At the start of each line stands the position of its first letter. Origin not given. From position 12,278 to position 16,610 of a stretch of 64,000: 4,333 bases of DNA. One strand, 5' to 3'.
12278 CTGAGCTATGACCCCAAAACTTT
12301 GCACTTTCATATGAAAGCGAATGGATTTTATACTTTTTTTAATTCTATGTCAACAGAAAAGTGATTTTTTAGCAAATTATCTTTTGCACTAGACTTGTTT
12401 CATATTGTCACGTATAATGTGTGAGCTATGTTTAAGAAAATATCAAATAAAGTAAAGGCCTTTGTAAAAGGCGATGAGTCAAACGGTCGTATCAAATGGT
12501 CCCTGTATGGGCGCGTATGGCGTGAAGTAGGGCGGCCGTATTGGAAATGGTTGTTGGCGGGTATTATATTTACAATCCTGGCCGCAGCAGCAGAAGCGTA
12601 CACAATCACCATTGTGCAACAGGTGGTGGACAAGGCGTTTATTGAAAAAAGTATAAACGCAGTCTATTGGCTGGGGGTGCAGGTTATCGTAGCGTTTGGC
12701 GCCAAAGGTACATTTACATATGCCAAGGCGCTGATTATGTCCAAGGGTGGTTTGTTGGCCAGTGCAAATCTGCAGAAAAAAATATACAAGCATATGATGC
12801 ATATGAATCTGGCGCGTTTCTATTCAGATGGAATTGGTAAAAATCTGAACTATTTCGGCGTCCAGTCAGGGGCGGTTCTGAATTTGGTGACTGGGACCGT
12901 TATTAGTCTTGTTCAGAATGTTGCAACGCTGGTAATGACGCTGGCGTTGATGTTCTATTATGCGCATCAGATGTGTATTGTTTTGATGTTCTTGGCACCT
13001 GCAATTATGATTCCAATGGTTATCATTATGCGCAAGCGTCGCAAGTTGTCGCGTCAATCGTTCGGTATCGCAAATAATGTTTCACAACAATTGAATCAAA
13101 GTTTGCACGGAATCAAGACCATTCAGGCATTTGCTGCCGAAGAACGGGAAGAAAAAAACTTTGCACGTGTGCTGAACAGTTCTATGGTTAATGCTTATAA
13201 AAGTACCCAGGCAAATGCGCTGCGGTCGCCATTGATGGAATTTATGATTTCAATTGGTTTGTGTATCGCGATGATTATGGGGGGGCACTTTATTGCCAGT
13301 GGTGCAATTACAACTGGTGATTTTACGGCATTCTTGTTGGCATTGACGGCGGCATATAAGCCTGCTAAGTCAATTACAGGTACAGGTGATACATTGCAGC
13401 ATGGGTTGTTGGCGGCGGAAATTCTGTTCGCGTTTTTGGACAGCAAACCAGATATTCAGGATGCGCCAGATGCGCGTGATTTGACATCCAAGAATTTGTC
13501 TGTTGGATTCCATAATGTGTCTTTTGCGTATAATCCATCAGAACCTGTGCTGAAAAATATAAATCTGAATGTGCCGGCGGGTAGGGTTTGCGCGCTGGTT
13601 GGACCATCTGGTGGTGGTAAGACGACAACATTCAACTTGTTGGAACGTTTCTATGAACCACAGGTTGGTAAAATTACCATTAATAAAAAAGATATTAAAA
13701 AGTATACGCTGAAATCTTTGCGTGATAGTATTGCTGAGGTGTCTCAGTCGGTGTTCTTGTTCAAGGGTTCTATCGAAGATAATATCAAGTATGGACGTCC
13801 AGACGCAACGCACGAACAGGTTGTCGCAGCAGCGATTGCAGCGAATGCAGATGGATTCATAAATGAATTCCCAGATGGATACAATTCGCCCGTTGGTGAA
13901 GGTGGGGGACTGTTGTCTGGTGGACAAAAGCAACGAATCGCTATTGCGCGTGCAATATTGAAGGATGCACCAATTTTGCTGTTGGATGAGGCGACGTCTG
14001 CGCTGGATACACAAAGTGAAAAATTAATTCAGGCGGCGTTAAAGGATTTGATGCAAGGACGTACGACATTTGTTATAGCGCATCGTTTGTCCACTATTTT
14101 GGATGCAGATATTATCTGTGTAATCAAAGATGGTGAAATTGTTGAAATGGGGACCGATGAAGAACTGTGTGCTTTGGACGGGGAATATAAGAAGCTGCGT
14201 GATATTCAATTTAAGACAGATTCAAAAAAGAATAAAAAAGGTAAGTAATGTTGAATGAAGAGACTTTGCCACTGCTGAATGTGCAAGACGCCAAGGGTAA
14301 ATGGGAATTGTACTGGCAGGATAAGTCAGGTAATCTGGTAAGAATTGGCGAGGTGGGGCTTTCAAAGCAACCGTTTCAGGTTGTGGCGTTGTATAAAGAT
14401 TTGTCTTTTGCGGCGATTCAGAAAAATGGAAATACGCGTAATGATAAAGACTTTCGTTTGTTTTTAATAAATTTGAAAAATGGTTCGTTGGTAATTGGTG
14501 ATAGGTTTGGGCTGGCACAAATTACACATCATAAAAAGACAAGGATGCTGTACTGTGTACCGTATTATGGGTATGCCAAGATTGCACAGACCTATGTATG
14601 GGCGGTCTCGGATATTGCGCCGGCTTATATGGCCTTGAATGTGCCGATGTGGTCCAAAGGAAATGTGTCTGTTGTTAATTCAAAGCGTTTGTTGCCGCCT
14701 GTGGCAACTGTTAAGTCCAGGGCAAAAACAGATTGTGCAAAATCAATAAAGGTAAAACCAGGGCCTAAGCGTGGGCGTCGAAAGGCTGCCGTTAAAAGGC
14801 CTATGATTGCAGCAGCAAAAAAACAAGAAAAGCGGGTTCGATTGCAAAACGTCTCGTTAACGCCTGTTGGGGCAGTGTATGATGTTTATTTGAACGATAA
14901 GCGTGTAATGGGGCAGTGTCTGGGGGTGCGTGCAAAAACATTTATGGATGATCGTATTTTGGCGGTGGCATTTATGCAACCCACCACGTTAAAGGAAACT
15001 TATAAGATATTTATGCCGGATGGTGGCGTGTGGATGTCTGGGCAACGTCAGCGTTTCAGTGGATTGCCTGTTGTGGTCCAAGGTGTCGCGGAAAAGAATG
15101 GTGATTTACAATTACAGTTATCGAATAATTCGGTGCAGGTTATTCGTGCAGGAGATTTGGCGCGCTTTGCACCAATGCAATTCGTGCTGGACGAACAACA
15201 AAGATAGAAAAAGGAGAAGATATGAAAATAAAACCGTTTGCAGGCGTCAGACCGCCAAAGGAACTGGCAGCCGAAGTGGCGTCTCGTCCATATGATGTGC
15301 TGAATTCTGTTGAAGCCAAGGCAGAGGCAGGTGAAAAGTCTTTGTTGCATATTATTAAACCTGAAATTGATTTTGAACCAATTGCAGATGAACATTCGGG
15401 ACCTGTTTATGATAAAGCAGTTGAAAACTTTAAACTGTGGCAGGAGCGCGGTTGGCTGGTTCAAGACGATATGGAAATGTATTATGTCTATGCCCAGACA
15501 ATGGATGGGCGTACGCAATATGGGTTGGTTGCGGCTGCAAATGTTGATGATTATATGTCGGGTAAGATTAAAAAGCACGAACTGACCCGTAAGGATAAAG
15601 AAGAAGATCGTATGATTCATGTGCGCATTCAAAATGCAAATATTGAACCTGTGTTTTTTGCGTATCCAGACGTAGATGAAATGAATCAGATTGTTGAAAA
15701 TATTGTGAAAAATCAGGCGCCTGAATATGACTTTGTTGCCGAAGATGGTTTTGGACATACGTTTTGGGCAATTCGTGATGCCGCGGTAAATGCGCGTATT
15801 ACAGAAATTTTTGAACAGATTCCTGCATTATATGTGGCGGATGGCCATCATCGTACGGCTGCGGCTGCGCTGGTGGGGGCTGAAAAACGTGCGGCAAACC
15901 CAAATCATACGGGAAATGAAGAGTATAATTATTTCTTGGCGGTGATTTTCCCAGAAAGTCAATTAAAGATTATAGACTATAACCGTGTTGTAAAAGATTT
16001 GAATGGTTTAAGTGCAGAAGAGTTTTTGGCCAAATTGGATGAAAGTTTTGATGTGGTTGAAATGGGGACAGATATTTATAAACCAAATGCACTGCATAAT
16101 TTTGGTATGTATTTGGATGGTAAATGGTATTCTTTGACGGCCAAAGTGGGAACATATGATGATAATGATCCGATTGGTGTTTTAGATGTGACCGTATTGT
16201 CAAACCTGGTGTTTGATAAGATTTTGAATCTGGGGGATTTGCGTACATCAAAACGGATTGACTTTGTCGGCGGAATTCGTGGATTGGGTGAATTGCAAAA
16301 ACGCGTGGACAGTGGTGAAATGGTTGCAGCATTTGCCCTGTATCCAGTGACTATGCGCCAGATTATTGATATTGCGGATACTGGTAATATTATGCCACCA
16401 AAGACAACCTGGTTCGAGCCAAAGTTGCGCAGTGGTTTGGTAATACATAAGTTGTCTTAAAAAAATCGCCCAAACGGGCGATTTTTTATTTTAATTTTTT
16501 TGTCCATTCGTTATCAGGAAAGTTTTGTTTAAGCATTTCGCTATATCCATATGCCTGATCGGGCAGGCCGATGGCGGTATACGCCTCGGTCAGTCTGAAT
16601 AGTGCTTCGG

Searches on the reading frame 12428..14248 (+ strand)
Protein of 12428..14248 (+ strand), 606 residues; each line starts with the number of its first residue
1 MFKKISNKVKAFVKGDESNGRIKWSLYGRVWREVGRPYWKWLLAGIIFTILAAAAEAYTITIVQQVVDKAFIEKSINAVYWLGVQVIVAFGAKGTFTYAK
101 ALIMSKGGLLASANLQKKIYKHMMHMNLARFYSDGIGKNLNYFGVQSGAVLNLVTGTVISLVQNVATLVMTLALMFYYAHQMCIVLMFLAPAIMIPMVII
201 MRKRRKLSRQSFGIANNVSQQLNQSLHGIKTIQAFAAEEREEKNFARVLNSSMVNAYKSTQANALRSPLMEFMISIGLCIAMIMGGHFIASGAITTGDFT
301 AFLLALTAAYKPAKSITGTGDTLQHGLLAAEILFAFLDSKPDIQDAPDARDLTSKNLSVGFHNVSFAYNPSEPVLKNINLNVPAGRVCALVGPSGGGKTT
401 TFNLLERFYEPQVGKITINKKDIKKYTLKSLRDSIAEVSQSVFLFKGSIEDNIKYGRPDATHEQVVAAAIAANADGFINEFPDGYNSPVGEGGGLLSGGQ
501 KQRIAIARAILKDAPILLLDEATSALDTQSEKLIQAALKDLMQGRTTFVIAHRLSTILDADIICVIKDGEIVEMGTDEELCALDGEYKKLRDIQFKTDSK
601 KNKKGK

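Call 38: search_protein_families(library=pfam, proteins=[window:12428-14248:+], max_evalue=0.001)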
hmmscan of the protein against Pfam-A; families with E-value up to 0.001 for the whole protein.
window:12428-14248:+ (606 aa): 4 families
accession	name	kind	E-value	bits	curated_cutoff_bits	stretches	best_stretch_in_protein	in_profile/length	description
PF00664.28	ABC_membrane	-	1.4e-37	130.3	28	1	42-305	1-266/274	ABC transporter transmembrane region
PF00005.33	ABC_tran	-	1e-31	110.8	25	1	375-524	1-137/137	ABC transporter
PF02463.25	SMC_N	-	8.3e-08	32.4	40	1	281-564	135-209/220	RecF/RecN/SMC N terminal domain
PF13401.12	AAA_22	-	0.00077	20.2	27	0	386-437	6-56/130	AAA domain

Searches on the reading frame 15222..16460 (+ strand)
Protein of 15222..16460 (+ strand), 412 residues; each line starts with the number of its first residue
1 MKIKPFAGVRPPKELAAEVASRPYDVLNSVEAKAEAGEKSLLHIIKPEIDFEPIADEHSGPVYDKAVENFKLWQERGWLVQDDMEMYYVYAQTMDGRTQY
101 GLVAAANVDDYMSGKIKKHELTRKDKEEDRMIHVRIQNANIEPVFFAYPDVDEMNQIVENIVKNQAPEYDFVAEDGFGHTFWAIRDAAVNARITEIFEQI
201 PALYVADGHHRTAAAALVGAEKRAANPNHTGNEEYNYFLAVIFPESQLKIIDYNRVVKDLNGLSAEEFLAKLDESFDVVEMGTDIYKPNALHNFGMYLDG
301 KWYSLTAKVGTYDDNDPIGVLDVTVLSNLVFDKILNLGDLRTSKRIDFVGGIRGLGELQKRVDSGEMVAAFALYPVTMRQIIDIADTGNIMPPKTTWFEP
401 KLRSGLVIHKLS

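Call 38: search_protein_families(library=pfam, proteins=[window:15222-16460:+], max_evalue=0.001)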
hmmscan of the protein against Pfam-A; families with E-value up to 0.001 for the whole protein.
window:15222-16460:+ (412 aa): 1 family
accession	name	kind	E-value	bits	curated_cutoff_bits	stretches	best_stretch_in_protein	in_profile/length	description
PF06245.16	DUF1015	-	5.6e-114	380.9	25.8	1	3-324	1-325/325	Protein of unknown function (DUF1015)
